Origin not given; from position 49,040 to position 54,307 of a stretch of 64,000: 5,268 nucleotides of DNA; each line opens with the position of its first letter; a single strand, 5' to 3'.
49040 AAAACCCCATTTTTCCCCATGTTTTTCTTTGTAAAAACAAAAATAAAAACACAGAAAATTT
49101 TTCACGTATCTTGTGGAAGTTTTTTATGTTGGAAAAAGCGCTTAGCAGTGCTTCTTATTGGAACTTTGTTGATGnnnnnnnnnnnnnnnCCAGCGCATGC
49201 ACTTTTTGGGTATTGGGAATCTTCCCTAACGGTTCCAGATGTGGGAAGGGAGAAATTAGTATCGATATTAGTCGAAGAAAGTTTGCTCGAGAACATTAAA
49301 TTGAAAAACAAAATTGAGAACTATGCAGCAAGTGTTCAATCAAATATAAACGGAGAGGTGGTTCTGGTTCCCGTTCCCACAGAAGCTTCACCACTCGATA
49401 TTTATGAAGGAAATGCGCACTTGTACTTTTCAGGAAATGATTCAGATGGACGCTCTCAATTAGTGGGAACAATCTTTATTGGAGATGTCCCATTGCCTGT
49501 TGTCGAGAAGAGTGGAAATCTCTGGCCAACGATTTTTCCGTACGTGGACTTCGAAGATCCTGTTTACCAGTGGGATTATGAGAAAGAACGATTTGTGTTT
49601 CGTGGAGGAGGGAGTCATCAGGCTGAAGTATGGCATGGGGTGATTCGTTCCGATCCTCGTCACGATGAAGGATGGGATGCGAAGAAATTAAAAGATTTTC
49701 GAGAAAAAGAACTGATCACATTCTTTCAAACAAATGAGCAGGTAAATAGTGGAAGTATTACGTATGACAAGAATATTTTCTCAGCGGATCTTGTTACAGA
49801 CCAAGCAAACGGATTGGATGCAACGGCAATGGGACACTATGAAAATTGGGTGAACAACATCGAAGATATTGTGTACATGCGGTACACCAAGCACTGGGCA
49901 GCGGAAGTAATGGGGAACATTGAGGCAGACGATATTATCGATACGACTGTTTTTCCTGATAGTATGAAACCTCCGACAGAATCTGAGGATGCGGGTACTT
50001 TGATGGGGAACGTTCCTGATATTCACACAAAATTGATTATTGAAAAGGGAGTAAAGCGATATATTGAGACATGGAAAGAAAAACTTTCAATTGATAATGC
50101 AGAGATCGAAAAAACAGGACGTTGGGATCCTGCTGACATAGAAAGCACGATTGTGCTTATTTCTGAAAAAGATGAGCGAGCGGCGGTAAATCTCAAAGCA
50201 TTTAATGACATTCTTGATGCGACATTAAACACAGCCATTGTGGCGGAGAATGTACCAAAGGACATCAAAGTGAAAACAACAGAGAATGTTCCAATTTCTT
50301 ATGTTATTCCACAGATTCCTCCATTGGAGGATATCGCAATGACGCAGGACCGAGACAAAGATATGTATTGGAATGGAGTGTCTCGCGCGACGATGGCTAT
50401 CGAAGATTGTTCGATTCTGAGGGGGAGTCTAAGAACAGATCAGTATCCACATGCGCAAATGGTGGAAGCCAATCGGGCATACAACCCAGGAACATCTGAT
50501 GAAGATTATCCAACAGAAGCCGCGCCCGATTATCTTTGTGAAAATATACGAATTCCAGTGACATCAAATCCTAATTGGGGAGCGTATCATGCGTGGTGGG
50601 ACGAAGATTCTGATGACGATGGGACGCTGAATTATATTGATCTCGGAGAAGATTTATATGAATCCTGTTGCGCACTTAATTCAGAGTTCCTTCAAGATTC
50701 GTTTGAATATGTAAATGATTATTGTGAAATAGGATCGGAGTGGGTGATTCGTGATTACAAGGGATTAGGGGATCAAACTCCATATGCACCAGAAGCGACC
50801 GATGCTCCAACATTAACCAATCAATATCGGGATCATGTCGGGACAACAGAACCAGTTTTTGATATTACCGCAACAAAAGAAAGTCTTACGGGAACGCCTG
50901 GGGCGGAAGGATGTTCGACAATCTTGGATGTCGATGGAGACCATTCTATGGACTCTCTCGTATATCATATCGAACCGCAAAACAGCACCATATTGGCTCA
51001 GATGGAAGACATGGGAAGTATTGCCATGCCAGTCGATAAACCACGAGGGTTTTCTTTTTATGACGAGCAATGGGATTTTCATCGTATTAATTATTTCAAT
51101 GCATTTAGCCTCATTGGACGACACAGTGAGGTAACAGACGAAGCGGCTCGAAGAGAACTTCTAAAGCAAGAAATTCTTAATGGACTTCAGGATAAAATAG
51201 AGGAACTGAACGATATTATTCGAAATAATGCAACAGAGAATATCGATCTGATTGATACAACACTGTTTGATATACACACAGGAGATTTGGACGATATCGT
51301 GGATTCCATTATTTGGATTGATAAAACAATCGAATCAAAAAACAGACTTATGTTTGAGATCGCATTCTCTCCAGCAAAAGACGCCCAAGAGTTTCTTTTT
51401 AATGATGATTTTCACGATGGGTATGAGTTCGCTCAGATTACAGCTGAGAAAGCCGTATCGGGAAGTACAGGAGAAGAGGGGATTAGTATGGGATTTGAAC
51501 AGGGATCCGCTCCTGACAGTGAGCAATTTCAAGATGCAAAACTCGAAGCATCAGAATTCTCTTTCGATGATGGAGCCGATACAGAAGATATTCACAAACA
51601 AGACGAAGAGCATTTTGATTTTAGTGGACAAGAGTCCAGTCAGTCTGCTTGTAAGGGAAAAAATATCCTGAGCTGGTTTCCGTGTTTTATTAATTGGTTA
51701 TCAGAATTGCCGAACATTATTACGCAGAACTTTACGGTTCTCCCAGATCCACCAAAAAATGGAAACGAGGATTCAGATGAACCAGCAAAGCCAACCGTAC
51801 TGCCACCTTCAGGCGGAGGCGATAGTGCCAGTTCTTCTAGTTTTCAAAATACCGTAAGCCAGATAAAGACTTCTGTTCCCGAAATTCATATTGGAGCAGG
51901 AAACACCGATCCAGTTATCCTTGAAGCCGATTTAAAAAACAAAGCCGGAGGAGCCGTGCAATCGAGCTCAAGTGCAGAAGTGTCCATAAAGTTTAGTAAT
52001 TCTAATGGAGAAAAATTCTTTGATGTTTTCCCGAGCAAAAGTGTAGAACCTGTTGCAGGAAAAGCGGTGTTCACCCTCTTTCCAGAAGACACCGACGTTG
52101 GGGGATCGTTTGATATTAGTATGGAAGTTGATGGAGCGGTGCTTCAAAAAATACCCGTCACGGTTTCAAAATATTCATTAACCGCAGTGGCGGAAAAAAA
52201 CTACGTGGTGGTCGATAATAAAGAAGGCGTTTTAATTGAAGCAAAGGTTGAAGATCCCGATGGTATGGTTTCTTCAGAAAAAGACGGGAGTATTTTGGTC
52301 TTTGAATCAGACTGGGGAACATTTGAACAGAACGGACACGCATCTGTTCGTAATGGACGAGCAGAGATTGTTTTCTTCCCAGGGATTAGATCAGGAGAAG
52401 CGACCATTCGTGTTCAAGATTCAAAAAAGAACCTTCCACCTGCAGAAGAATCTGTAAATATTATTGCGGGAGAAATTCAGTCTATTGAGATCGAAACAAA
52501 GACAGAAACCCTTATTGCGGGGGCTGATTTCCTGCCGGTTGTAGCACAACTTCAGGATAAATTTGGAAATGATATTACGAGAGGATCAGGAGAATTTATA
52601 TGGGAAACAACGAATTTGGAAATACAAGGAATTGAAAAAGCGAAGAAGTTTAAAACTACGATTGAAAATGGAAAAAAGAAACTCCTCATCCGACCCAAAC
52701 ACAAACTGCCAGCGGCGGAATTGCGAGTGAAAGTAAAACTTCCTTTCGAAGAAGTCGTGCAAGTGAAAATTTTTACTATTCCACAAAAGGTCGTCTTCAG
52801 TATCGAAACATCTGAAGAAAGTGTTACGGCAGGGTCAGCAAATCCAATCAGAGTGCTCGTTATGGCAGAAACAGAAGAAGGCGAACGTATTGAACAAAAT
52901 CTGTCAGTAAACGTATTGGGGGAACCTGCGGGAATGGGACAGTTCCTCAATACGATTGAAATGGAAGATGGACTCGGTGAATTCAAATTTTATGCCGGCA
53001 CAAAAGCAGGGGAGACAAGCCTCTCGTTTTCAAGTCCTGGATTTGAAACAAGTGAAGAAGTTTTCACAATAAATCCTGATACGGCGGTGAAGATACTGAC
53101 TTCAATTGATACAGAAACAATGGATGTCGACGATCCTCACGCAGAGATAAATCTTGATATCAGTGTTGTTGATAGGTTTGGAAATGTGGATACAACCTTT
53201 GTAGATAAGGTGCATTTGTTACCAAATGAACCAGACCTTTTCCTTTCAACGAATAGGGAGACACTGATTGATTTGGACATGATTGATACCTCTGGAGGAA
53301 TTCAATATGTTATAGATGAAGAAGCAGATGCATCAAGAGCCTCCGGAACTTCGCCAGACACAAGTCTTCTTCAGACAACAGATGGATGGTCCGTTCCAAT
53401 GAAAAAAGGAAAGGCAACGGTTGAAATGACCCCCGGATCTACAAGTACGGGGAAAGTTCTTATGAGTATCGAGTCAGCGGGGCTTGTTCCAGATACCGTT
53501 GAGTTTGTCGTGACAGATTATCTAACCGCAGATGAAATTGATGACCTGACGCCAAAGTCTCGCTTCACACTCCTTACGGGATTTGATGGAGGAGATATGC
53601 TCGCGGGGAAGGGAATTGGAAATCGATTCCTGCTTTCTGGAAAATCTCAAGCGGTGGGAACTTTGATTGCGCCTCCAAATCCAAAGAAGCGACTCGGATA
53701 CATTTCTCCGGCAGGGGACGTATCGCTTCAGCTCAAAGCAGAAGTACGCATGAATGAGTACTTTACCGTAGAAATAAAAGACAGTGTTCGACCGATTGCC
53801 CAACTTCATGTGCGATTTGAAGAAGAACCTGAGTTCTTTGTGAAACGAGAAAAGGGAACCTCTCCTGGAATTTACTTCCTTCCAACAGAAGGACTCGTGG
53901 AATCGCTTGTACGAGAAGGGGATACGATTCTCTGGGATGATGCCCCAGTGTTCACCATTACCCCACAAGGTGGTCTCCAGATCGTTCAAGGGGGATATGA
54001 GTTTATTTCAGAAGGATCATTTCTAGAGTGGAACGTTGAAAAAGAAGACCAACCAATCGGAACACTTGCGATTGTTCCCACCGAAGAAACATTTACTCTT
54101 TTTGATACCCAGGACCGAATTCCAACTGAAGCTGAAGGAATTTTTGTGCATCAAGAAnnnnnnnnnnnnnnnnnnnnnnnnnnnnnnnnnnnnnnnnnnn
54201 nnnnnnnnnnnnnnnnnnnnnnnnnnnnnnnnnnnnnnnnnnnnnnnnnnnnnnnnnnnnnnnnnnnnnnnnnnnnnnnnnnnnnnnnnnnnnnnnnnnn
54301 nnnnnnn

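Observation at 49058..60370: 3770-aa protein mixing adhesin-type extracellular domains with two internal membrane-like blocks and a Lys-rich internal segment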

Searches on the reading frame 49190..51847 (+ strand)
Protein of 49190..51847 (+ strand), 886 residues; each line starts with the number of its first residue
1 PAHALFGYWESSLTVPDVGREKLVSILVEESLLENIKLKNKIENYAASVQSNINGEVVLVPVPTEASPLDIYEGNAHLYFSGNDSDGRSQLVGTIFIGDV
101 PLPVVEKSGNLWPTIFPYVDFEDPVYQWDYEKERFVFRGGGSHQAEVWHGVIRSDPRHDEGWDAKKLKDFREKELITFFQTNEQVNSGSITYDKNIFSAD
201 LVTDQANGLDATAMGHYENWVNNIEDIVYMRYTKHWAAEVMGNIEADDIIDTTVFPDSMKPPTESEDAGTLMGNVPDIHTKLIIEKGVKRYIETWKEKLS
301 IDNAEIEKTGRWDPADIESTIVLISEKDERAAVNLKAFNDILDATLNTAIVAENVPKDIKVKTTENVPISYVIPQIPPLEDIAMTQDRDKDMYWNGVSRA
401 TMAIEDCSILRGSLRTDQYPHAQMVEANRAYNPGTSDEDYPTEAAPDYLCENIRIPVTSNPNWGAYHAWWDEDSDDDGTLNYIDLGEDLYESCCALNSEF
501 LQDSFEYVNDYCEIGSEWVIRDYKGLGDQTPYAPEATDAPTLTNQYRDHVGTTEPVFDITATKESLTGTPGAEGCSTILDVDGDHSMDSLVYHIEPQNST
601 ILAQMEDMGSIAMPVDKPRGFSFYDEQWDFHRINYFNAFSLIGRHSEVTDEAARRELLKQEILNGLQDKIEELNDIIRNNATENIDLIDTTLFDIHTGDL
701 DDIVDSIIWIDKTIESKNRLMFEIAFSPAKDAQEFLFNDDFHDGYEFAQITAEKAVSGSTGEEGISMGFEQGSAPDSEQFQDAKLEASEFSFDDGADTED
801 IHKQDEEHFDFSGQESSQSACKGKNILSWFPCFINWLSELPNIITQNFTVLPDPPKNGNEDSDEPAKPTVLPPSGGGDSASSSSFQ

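Call 57: predict_structure(alignment_id=A3)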
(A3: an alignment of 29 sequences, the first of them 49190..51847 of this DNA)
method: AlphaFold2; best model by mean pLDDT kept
length: 886 residues; sequences in the alignment: 29
mean_pLDDT: 74.4   pTM: 0.64
mean pLDDT of the five models: 74.4, 72.6, 69.3, 68.9, 68.8
residues with pLDDT >= 90: 275; 70-90: 297; 50-70: 155; < 50: 159
segments of 3 or more residues with pLDDT < 50: 1-16, 441-443, 459-471, 473-475, 477-484, 503-505, 524-535, 538-542, 759-763, 770-775, 790-820, 822-824, 840-886
pLDDT, mean of each block of 10 residues (from residue 1): 36 54 95 93 93 91 93 94 88 94 83 87 91 87 82 79 84 90 76 77 69 86 95 92 70 69 68 84 89 86 80 85 94 97 96 90 83 70 76 86 85 91 74 55 54 54 45 46 51 61 54 73 49 47 60 68 81 90 91 90 75 92 92 96 95 97 97 93 86 91 97 89 87 86 78 58 51 49 57 39 42 40 51 58 37 32 31 28 29
secondary structure, 60 per line:
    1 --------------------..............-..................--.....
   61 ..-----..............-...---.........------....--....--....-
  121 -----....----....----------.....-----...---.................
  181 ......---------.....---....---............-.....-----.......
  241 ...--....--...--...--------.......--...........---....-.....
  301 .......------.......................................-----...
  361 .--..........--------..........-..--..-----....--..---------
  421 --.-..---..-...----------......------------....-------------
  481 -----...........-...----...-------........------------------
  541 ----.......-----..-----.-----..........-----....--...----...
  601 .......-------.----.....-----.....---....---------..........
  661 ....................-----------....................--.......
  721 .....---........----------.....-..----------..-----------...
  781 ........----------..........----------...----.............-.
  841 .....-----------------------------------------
elements in order (helices of 4 or more, strands of 3 or more residues): E21-29 H30-34 H36-53 E56-62 H68-81 E89-97 E104-107 E110-113 H116-119 E126-129 E134-137 E148-152 H164-186 E196-200 H204-207 H211-222 H224-228 H234-243 H246-249 H268-274 H277-287 H291-294 H296-307 E317-319 H320-352 E358-361 E364-373 E382-391 H404-407 H446-451 H464-467 H486-496 E498-500 E505-507 E515-522 E545-551 H571-578 E585-588 E591-593 H598-607 E620-624 E630-634 H638-641 H651-680 H692-711 H714-725 H729-736 E747-751 H778-788 H799-808 H826-838 H840-845
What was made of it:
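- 50498..51847 (+): Cys-containing acidic region and helical region (aa ~481-930), conserved mainly in the closer subfamily. Includes a hydrophobic stretch at aa 870-888. AlphaFold2 confidence is mixed: high for model residues 560-750, low elsewhere (call 57).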

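Call 59: fold_search(model_id=the predicted structure, library=pdb)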
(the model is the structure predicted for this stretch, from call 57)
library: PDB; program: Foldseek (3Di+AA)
matches with E <= 10: 656; with E <= 0.001: 0
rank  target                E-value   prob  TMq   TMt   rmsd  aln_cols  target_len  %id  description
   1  3kuu_A                8.5e-02  0.51  0.08  0.31  13.4       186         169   12  Structure of the PurE Phosphoribosylaminoimidazole Carboxylase Catalytic Subunit from Yersinia pestis (released 2009-12-22)
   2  1di0_D                1.1e-01  0.82  0.11  0.46   8.8       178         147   13  CRYSTAL STRUCTURE OF LUMAZINE SYNTHASE FROM BRUCELLA ABORTUS (released 2000-04-24)
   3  8uav_A                1.1e-01  0.80  0.10  0.32   8.6       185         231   10  Cryo-EM Structure of Brucella Abortus Lumazine Synthase (BLS) Engineered with Shiga Toxin I subunit B (Stx1B) (released 2025-03-26)
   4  1di0_C                1.2e-01  0.85  0.11  0.48   8.1       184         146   12  CRYSTAL STRUCTURE OF LUMAZINE SYNTHASE FROM BRUCELLA ABORTUS (released 2000-04-24)
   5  3trh_I                1.3e-01  0.44  0.08  0.34  13.7       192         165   12  Structure of a phosphoribosylaminoimidazole carboxylase catalytic subunit (purE) from Coxiella burnetii (released 2011-09-28)
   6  1xmp_F                1.3e-01  0.35  0.08  0.32  14.2       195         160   13  Crystal Structure of PurE (BA0288) from Bacillus anthracis at 1.8 Resolution (released 2004-11-16)
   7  4ycc_A                1.5e-01  0.41  0.08  0.32  13.4       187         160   13  Structure of a single tryptophan mutant of Acetobacter aceti PurE with Y154L mutation (released 2016-02-24)
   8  4cjx_A                1.6e-01  0.89  0.07  0.18   4.2        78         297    8  The crystal structure of Trypanosoma brucei N5, N10- methylenetetrahydrofolate dehydrogenase-cyclohydrolase (FolD) com (released 2015-02-04)
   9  1di0_E                1.6e-01  0.87  0.11  0.50   8.1       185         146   11  CRYSTAL STRUCTURE OF LUMAZINE SYNTHASE FROM BRUCELLA ABORTUS (released 2000-04-24)
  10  4ay4_B                1.6e-01  0.33  0.08  0.32  14.1       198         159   13  crystal structure of Bacillus anthracis PurE (released 2013-01-30)
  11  4a5o_B                1.6e-01  0.84  0.06  0.18   4.7        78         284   14  Crystal structure of Pseudomonas aeruginosa N5, N10- methylenetetrahydrofolate dehydrogenase-cyclohydrolase (FolD) (released 2011-11-16)
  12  1u11_B                1.6e-01  0.38  0.09  0.33  13.7       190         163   11  PurE (N5-carboxyaminoimidazole Ribonucleotide Mutase) from the acidophile Acetobacter aceti (released 2004-09-28)
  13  7qei                  1.7e-01  0.84  0.07  0.18   4.4        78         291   20  Structure of human MTHFD2L in complex with TH7299 (released 2022-10-12)
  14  1xn1_E                1.7e-01  0.80  0.10  0.46   9.4       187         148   11  Crystal Structure Of Lumazine Synthase From Brucella Abortus (Orthorhombic Form At 3.05 Angstroms) (released 2005-09-27)
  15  8uaw_A                1.7e-01  0.60  0.10  0.30   8.9       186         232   12  Cryo-EM Structure of Brucella Abortus Lumazine Synthase (BLS) Engineered with Shiga Toxin II subunit B (Stx2B) (released 2025-03-26)
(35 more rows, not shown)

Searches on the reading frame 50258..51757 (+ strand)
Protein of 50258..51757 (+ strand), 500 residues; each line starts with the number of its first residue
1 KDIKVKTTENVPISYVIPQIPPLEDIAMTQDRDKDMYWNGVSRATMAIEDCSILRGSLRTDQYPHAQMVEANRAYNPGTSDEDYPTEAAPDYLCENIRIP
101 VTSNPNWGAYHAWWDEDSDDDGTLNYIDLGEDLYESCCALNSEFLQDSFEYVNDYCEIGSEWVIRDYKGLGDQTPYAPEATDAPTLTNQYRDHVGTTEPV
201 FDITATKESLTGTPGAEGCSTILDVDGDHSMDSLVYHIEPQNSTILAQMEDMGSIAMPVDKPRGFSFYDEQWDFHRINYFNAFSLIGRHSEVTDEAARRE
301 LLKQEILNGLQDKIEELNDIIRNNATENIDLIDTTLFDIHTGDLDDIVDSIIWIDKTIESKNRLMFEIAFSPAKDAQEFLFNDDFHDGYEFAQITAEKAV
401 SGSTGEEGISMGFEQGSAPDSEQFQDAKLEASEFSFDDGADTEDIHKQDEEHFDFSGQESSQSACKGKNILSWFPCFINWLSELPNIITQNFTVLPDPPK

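Call 8: search_protein_families(library=pfam, proteins=[window:50258-51757:+], max_evalue=10)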
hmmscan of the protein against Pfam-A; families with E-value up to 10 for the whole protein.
window:50258-51757:+ (500 aa): 1 family
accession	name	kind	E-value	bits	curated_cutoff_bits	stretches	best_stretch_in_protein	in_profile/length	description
PF21200.3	Glyco_hydro_39_C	-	0.14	13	27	1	351-377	15-41/89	Alpha-L-iduronidase C-terminal domain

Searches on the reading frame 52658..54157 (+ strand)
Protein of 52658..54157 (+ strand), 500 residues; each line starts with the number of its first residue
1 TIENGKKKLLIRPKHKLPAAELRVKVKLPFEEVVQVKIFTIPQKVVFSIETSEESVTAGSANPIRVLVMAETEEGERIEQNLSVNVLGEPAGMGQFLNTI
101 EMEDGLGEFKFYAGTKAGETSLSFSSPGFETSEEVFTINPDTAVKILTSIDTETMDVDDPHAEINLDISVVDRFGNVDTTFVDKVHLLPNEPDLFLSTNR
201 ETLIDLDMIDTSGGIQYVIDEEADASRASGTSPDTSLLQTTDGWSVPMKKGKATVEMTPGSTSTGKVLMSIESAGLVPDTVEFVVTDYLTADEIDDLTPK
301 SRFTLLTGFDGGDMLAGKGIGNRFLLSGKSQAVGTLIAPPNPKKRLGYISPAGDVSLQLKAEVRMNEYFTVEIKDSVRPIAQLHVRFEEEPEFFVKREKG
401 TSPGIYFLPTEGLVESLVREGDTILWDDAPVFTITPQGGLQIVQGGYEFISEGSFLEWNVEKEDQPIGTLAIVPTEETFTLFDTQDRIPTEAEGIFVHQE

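Call 8: search_protein_families(library=pfam, proteins=[window:52658-54157:+], max_evalue=10)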
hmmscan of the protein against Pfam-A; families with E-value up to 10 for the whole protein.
window:52658-54157:+ (500 aa): 1 family
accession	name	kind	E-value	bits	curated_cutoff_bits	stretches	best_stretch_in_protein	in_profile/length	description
PF13715.12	CarbopepD_reg_2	-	0.12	12.8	32.2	1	105-155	32-81/88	CarboxypepD_reg-like domain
